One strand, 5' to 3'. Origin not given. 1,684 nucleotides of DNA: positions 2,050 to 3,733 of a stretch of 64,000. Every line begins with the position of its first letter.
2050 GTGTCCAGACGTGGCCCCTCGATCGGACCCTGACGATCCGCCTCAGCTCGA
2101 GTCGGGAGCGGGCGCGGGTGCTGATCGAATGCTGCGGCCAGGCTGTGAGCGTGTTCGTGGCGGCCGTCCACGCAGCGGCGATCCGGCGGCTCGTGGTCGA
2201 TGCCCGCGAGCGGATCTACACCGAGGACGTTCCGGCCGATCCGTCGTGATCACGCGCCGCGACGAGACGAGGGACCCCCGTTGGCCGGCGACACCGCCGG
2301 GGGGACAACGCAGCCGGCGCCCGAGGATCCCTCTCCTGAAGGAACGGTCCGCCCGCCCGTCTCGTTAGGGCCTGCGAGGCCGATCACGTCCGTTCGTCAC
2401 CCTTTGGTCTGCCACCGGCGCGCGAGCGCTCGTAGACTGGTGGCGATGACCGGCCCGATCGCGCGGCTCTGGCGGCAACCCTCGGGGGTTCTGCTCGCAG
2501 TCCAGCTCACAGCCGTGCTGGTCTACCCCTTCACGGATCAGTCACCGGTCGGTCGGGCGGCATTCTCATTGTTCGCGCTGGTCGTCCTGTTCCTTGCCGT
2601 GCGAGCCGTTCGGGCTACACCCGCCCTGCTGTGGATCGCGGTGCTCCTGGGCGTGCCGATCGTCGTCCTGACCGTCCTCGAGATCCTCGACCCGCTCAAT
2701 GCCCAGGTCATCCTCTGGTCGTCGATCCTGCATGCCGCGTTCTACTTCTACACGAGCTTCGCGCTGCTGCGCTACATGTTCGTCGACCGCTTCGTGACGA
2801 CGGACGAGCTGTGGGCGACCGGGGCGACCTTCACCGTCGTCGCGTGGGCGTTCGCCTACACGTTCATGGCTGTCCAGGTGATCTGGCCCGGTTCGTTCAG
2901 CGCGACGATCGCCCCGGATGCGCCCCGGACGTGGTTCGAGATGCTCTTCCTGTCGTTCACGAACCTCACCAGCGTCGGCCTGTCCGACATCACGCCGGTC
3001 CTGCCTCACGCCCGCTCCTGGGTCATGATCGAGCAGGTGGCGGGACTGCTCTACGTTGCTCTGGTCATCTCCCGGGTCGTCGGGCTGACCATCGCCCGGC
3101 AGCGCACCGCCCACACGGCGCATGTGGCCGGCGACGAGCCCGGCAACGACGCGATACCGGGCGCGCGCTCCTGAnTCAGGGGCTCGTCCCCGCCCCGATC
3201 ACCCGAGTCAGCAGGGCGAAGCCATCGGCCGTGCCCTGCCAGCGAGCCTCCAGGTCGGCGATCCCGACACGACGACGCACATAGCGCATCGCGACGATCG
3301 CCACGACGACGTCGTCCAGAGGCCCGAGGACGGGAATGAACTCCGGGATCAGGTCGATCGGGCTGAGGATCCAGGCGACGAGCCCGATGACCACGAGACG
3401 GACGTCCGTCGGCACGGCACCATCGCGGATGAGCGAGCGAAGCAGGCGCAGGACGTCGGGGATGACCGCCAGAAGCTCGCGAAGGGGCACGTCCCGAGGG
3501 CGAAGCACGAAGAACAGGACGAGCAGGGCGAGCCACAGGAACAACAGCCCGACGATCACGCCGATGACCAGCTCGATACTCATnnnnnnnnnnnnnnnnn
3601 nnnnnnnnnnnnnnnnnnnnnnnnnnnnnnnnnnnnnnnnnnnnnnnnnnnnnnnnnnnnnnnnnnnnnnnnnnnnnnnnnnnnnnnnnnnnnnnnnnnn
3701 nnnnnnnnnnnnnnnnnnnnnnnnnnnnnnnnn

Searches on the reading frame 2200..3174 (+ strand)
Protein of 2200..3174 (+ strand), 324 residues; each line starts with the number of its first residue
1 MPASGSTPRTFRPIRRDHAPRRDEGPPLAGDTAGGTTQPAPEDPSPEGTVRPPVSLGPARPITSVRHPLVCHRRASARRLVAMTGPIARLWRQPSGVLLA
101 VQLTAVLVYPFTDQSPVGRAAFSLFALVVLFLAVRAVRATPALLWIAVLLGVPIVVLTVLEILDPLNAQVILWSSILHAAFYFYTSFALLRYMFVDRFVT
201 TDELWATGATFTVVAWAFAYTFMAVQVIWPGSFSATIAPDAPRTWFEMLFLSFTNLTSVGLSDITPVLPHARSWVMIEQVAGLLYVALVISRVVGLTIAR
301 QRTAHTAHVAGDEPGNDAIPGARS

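Call 16: search_protein_families(library=pfam, proteins=[window:2200-3174:+], max_evalue=0.001)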
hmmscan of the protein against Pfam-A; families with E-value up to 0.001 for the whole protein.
window:2200-3174:+ (324 aa): 1 family
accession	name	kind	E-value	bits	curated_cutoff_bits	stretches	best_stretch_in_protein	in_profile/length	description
PF07885.22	Ion_trans_2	-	6e-07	29.7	22.5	1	222-294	15-74/79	Ion channel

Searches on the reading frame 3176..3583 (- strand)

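Call 16: search_protein_families(library=pfam, proteins=[window:3176-3583:-], max_evalue=0.001)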
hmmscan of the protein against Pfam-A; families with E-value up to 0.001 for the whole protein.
window:3176-3583:- (135 aa): 1 family
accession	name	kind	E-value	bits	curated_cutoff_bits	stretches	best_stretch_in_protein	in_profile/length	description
PF06803.17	DUF1232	-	2.5e-11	43.5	23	1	62-95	2-35/37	Protein of unknown function (DUF1232)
